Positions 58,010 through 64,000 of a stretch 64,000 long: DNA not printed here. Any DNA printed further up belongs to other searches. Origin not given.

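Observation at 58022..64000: Second giant polyvalent-type gene abuts the opposite (5') side of the same tRNA: probable second mobile element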

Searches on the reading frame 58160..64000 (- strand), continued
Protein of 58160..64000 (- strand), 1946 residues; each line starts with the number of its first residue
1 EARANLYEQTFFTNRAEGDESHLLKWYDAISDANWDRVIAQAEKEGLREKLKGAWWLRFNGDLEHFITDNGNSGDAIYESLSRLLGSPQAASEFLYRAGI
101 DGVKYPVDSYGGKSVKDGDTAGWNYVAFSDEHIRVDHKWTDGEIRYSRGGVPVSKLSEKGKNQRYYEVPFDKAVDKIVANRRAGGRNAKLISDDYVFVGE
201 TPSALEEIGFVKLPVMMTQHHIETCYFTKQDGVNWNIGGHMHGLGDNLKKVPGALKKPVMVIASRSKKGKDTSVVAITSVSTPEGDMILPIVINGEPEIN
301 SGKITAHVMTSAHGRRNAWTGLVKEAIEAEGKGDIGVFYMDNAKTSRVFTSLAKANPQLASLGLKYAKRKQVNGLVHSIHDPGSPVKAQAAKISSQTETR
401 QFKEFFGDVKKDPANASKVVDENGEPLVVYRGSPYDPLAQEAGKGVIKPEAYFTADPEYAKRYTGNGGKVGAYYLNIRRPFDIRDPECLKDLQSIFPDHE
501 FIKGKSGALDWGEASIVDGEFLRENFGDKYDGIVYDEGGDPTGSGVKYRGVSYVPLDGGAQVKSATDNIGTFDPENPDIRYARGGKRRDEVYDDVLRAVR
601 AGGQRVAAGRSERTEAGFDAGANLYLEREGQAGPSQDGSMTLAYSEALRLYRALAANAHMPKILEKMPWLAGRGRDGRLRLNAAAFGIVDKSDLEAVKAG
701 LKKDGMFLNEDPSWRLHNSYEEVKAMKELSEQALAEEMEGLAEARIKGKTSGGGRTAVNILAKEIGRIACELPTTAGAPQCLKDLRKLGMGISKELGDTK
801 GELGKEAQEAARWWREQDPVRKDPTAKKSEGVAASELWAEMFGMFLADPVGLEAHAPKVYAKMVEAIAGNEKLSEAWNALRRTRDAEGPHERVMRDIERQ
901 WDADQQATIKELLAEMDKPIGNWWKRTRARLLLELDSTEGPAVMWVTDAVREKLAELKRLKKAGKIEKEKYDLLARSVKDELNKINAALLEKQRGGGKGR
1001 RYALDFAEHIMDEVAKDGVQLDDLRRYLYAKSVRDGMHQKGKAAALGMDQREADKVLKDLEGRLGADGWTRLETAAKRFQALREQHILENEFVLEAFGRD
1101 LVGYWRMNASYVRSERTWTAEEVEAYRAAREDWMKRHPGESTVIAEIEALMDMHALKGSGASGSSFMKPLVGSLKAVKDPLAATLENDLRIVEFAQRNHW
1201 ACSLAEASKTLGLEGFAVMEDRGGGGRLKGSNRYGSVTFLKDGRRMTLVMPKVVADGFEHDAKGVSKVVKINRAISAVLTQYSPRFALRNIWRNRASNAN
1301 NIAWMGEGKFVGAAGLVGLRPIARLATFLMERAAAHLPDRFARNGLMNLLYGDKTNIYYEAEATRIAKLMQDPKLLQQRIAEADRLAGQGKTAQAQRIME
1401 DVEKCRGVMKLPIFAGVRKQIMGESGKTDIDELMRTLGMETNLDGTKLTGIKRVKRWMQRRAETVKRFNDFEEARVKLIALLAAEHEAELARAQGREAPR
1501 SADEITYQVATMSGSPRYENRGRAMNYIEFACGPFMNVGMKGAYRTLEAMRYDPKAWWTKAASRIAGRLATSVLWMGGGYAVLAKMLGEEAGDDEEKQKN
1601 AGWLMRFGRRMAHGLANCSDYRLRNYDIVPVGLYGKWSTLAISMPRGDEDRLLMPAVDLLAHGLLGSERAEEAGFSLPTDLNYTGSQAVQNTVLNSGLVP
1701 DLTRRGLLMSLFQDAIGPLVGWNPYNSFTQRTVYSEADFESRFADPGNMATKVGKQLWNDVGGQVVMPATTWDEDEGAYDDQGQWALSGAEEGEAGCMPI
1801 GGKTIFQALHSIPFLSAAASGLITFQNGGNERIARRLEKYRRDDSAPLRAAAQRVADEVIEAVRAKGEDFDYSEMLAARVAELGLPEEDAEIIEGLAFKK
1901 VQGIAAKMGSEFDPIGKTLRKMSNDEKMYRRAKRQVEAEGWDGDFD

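Call 20: find_encoding_contigs(protein=P0002, flank=10000, max_places=4)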
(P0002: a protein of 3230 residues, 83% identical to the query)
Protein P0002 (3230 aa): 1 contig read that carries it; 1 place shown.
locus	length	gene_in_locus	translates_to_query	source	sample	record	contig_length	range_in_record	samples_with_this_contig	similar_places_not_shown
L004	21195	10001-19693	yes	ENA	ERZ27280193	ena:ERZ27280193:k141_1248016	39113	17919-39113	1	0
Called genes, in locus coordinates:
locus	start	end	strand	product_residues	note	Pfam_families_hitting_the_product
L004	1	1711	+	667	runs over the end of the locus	-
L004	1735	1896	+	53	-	-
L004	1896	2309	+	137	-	-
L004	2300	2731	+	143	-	PF07087:DUF1353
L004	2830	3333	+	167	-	-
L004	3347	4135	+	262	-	-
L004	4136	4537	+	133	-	-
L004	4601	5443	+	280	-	-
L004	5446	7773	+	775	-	-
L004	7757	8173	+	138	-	-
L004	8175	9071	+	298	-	-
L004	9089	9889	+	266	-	-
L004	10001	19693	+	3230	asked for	PF18838:LPD23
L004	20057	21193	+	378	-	?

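Call 27: search_protein_families(library=phrogs, proteins=[L003:2-1573:+, L003:1570-1998:+, L003:2007-3272:+, L003:3324-4121:+, L004:2-1711:+, L004:2830-3333:+, L004:3347-4135:+, L004:4601-5443:+, L004:5446-7773:+, L004:20057-21193:+], max_evalue=0.01)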
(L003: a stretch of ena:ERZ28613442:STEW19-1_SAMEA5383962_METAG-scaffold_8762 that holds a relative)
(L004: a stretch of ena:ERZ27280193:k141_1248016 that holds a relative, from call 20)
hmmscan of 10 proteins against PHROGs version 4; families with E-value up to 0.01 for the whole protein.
L003:2-1573:+ (523 aa): 0 families

L003:1570-1998:+ (142 aa): 0 families

L003:2007-3272:+ (421 aa): 0 families

L003:3324-4121:+ (265 aa): 0 families

L004:2-1711:+ (569 aa): 0 families

L004:2830-3333:+ (167 aa): 0 families

L004:3347-4135:+ (262 aa): 0 families

L004:4601-5443:+ (280 aa): 0 families

L004:5446-7773:+ (775 aa): 0 families

L004:20057-21193:+ (378 aa): 0 families

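Call 28: search_protein_families(library=pfam, proteins=[L003:2-1573:+, L003:1570-1998:+, L003:2007-3272:+, L003:3324-4121:+, L004:2-1711:+, L004:7757-8173:+, L004:8175-9071:+, L004:9089-9889:+, L004:5446-7773:+, L004:20057-21193:+], max_evalue=0.01)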
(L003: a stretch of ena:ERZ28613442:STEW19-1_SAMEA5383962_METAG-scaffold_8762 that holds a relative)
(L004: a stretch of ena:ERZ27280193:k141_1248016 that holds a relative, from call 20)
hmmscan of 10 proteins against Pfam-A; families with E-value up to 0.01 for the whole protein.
L003:2-1573:+ (523 aa): 0 families

L003:1570-1998:+ (142 aa): 0 families

L003:2007-3272:+ (421 aa): 0 families

L003:3324-4121:+ (265 aa): 0 families

L004:2-1711:+ (569 aa): 0 families

L004:7757-8173:+ (138 aa): 0 families

L004:8175-9071:+ (298 aa): 0 families

L004:9089-9889:+ (266 aa): 0 families

L004:5446-7773:+ (775 aa): 0 families

L004:20057-21193:+ (378 aa): 0 families

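Call 31: list_cluster_members(proteins=[P0001])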
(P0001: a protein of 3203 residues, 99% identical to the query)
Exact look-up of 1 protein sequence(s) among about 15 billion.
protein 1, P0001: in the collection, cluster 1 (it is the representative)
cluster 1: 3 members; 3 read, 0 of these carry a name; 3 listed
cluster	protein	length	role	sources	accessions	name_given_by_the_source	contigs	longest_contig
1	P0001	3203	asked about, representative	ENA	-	-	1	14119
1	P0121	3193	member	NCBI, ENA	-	-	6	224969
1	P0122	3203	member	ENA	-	-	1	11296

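Call 33: find_encoding_contigs(protein=P0121, flank=10000, max_places=6)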
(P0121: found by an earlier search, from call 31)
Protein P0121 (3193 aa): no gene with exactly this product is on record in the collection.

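Call 38: find_encoding_contigs(protein=P0004, flank=10000, max_places=2)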
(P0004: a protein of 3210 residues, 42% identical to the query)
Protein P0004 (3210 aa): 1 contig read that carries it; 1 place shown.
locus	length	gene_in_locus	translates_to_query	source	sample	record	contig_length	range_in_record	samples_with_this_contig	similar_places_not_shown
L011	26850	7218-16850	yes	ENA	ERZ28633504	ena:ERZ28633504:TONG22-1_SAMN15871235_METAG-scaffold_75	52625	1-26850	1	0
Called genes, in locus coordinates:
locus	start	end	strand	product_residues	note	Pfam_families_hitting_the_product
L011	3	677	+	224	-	?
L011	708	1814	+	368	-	PF04079:SMC_ScpB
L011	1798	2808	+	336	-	PF01476:LysM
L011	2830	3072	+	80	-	-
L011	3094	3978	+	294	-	PF17827:PrmC_N, PF05175:MTS, PF06325:PrmA (weak), PF13847:Methyltransf_31, PF08241:Methyltransf_11 (weak), PF08242:Methyltransf_12 (weak), PF13649:Methyltransf_25, PF01170:UPF0020 (weak)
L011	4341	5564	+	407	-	-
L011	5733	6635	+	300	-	-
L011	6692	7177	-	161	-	PF12158:DUF3592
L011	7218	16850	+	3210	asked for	PF18819:MuF_C, PF18760:ART-PolyVal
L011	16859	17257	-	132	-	PF10097:DUF2335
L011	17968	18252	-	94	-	PF21716:dnstrm_HI1420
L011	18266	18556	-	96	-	PF05973:Gp49 (weak)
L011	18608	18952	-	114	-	-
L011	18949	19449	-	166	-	-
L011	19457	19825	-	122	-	PF01381:HTH_3, PF12844:HTH_19 (faint)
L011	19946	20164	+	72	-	-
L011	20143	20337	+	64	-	-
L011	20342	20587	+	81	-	-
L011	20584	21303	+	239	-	-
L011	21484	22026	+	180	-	-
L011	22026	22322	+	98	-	-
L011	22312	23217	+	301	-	-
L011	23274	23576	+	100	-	-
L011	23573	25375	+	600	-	PF03796:DnaB_C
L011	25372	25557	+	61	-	-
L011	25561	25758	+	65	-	-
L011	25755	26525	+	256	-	-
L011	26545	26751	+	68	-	-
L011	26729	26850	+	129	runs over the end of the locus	-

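Call 39: find_encoding_contigs(protein=P0023, flank=10000, max_places=2)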
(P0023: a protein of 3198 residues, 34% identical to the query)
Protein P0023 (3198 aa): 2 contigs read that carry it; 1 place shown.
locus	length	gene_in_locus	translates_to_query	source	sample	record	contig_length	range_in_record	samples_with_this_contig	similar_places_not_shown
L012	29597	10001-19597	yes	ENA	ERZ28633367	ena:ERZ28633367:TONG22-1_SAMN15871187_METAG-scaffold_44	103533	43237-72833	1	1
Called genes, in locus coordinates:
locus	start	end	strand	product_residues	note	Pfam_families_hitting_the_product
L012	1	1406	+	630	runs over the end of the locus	PF13306:LRR_5 (faint), PF21722:Gly_rich_2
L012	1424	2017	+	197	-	-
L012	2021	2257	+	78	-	-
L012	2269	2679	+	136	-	-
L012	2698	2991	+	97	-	-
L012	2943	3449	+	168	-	-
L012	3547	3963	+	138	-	-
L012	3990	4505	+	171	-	-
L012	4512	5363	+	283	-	-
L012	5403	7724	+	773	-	-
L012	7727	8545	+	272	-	-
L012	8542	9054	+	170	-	-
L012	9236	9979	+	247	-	-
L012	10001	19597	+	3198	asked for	PF18819:MuF_C (weak), PF18760:ART-PolyVal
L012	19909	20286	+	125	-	PF01042:Ribonuc_L-PSP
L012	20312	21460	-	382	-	PF04055:Radical_SAM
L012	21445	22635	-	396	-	PF00438:S-AdoMet_synt_N, PF02772:S-AdoMet_synt_M, PF02773:S-AdoMet_synt_C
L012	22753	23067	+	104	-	PF02410:RsfS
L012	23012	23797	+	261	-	PF00106:adh_short, PF08659:KR, PF13561:adh_short_C2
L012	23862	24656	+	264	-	PF00005:ABC_tran, PF13304:AAA_21 (faint)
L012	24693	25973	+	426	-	PF00275:EPSP_synthase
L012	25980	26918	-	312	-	PF00849:PseudoU_synth_2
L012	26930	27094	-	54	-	-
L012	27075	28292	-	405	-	PF13166:AAA_13 (weak), PF27605:ODF2_C (weak), PF24161:CCDC39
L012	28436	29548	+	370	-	PF01702:TGT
